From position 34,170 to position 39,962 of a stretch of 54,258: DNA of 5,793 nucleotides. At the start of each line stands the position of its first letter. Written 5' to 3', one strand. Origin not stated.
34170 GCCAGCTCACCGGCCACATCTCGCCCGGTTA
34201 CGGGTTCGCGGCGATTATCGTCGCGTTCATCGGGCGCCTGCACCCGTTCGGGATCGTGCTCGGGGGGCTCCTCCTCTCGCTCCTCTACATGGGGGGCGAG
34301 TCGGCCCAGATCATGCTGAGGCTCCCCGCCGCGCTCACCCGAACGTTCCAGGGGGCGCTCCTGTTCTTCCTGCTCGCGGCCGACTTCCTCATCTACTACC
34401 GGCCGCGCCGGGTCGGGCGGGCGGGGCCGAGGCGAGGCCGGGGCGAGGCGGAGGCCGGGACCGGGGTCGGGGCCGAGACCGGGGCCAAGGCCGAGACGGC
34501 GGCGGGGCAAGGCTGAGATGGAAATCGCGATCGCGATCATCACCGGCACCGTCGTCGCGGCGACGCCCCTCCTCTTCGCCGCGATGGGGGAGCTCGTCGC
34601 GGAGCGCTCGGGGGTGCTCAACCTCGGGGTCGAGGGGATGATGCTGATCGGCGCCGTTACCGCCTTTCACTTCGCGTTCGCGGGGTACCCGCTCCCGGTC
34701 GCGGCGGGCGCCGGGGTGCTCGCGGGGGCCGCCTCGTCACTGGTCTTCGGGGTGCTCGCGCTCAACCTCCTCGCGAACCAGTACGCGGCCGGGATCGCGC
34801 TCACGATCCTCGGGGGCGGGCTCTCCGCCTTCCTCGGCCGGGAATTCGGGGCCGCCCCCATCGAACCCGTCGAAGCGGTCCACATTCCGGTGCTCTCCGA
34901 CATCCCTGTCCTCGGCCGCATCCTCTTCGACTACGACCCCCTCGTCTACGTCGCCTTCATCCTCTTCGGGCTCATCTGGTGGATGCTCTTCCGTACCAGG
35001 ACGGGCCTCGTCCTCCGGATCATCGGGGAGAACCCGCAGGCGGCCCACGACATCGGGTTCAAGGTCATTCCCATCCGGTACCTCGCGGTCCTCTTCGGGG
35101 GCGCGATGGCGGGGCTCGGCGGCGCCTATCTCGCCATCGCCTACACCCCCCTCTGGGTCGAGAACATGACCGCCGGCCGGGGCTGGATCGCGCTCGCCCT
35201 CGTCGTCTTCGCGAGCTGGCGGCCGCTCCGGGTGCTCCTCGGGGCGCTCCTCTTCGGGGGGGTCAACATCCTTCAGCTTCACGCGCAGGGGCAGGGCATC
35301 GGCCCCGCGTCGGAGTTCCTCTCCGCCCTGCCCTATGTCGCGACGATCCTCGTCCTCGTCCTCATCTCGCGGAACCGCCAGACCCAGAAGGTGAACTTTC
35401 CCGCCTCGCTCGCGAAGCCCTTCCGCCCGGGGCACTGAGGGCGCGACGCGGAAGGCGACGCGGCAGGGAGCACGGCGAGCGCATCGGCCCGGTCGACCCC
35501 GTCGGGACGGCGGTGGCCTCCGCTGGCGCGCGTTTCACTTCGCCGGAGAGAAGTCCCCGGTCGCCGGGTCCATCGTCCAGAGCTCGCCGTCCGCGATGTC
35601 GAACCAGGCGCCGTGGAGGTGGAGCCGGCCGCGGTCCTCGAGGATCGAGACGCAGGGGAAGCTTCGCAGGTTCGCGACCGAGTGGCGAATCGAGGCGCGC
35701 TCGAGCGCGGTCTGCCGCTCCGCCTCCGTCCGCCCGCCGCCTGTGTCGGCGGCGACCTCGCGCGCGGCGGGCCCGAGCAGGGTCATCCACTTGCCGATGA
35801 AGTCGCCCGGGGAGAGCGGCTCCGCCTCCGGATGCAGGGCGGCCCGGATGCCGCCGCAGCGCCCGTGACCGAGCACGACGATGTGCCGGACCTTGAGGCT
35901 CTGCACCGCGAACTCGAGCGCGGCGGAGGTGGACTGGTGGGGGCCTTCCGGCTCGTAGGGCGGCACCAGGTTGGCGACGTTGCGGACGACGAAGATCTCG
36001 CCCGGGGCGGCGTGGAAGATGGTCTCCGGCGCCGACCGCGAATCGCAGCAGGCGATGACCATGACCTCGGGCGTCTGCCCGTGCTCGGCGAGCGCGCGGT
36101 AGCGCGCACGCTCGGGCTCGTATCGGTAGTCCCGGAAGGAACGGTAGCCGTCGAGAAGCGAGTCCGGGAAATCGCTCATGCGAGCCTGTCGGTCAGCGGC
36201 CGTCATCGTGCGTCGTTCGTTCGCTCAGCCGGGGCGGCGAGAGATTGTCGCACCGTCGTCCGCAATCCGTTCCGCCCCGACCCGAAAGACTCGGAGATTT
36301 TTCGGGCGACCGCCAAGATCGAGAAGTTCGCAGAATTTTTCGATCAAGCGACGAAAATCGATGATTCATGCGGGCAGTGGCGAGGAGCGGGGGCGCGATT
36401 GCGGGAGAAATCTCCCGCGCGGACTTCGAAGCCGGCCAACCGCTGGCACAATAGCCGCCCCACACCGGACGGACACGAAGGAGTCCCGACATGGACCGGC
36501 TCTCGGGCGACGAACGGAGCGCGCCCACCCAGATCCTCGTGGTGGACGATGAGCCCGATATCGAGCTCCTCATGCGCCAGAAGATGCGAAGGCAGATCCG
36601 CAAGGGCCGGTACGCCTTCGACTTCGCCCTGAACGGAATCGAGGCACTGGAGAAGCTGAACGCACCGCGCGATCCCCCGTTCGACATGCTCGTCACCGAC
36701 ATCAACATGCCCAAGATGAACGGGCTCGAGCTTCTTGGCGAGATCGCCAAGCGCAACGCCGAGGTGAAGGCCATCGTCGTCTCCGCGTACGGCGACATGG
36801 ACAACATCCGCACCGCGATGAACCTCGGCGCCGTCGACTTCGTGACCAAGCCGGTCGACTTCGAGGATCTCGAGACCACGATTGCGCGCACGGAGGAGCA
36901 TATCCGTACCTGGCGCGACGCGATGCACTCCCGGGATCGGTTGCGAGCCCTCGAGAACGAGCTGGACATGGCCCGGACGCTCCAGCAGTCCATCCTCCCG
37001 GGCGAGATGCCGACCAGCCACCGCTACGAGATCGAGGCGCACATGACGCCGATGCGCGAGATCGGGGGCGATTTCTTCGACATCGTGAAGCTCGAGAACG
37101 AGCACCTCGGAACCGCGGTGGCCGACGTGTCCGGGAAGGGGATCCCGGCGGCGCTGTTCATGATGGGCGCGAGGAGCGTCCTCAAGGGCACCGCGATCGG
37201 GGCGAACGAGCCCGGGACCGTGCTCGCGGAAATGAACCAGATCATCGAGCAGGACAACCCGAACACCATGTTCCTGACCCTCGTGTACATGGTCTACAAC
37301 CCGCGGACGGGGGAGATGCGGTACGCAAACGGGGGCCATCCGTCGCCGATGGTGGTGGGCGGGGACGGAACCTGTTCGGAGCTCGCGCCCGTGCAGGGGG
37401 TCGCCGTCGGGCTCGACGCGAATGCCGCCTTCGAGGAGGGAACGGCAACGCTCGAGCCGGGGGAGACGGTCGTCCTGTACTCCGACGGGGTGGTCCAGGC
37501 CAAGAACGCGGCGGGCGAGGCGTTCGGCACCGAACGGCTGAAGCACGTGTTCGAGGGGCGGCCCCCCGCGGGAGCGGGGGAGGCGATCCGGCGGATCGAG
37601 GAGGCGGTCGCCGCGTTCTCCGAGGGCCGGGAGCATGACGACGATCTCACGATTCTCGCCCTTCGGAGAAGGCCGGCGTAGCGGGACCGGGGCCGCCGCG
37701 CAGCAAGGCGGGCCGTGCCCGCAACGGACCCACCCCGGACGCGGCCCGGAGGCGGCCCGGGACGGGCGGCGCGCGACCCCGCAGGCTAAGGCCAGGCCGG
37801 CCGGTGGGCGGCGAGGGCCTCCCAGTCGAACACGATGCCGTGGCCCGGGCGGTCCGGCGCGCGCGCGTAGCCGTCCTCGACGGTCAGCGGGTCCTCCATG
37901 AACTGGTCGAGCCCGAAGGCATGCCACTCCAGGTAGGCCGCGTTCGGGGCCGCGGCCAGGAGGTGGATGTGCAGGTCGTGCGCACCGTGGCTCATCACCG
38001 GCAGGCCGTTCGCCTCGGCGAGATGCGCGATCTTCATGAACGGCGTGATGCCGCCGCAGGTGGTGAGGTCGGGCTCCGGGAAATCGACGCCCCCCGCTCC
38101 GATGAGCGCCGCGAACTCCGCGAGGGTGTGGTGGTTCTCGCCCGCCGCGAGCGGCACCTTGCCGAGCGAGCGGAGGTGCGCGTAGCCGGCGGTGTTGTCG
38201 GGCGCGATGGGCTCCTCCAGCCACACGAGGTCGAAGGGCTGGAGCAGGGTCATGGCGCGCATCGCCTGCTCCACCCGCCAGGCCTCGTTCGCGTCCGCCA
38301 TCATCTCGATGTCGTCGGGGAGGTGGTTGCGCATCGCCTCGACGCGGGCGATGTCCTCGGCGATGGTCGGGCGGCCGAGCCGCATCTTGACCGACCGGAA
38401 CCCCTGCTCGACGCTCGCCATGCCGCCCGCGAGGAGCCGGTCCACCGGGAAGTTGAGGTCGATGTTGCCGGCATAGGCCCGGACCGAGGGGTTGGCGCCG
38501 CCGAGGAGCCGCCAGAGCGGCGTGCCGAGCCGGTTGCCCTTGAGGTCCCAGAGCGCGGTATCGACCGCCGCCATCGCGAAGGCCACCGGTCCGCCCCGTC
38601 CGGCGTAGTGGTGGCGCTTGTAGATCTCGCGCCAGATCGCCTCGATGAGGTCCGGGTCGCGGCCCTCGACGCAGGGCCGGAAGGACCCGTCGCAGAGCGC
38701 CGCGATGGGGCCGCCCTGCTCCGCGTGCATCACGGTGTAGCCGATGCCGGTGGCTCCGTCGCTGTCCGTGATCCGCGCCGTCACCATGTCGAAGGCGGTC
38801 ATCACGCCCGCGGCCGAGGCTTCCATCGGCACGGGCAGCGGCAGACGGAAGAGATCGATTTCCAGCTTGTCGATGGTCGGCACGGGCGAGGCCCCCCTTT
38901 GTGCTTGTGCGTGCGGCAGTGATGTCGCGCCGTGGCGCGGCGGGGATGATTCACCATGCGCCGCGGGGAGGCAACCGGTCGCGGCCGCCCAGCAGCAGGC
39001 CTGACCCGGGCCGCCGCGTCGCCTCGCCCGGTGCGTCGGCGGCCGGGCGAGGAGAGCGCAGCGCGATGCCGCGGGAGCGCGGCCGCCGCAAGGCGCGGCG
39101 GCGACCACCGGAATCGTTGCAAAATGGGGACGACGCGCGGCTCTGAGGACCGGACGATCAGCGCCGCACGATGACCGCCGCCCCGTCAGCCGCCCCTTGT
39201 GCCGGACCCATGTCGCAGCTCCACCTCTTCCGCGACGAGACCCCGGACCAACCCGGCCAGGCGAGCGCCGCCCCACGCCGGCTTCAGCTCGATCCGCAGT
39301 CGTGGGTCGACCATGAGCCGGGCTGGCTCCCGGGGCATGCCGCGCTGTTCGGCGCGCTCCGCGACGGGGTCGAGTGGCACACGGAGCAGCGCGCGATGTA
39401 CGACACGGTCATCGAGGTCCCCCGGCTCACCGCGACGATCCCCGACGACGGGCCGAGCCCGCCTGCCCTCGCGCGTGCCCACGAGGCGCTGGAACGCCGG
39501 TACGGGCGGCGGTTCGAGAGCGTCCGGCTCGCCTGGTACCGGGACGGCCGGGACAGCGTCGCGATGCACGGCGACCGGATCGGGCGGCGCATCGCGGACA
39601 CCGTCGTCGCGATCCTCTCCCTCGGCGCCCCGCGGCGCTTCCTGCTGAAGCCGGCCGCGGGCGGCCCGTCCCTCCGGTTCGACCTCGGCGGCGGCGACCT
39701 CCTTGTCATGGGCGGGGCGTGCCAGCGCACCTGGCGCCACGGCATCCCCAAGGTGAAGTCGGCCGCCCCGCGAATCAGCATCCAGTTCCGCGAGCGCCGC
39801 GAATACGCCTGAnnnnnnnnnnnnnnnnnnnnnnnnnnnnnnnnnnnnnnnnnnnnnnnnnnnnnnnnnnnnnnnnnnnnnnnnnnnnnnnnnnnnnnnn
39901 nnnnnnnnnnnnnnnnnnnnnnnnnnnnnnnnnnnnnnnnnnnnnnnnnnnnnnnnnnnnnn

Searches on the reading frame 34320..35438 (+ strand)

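Call 7: search_protein_families(library=pfam, proteins=[window:34320-35438:+], max_evalue=0.001)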
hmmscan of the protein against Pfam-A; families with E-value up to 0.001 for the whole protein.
window:34320-35438:+ (372 aa): 1 family
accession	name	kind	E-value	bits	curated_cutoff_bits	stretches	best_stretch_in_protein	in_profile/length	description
PF02653.21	BPD_transp_2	-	3.5e-32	112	26.8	1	74-345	2-268/269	Branched-chain amino acid transport system / permease component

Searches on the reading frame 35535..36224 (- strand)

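Call 7: search_protein_families(library=pfam, proteins=[window:35535-36224:-], max_evalue=0.001)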
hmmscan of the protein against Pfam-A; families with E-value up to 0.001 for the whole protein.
window:35535-36224:- (229 aa): 1 family
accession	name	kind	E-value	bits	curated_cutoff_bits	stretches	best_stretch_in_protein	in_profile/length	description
PF00484.24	Pro_CA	-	4e-48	164.1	25.7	1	54-215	1-156/156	Carbonic anhydrase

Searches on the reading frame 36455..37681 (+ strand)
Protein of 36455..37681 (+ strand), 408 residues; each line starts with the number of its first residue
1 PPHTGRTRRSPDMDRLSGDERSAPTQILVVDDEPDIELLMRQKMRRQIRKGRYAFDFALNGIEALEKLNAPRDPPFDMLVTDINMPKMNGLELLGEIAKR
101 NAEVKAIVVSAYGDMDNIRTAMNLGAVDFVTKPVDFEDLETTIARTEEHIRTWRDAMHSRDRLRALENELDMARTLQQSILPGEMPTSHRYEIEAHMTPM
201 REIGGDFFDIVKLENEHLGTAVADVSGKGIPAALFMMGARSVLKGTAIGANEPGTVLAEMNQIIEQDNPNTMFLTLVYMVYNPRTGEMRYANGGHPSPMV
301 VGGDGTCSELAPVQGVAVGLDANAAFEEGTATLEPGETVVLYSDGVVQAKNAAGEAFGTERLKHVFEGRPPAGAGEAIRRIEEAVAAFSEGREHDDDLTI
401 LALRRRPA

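Call 7: search_protein_families(library=pfam, proteins=[window:36455-37681:+], max_evalue=0.001)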
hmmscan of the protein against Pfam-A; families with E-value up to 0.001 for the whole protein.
window:36455-37681:+ (408 aa): 2 families
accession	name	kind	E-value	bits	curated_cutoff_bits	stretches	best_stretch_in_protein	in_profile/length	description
PF07228.17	SpoIIE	-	1.8e-49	168.7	25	1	216-406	3-192/192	Stage II sporulation protein E (SpoIIE)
PF00072.30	Response_reg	-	1.3e-24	86.9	30.2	1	27-143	1-110/111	Response regulator receiver domain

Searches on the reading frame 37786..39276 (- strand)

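Call 28: search_protein_families(library=pfam, proteins=[window:37786-39276:-], max_evalue=0.001)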
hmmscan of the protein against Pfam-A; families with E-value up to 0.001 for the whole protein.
window:37786-39276:- (496 aa): 2 families
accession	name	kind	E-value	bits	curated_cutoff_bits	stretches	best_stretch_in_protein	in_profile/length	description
PF13378.12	MR_MLE_C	-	7.2e-63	212.7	29.4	1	289-486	10-218/219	Enolase C-terminal domain-like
PF02746.21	MR_MLE_N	-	3.9e-16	59.7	22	1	150-259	15-117/117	Mandelate racemase / muconate lactonizing enzyme, N-terminal domain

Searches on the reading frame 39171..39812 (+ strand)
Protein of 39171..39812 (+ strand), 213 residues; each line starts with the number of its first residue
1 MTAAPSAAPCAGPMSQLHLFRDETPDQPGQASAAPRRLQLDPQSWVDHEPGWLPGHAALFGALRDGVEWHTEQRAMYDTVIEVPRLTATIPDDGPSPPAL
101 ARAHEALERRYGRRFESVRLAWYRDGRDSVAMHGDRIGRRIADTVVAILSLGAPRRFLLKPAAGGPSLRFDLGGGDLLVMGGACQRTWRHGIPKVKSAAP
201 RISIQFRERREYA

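Call 28: search_protein_families(library=pfam, proteins=[window:39171-39812:+], max_evalue=0.001)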
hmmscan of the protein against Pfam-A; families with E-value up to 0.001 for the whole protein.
window:39171-39812:+ (213 aa): 1 family
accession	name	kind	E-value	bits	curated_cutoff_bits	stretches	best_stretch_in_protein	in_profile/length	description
PF13532.12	2OG-FeII_Oxy_2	-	7.5e-16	59.3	31.2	1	95-207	72-194/194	2OG-Fe(II) oxygenase superfamily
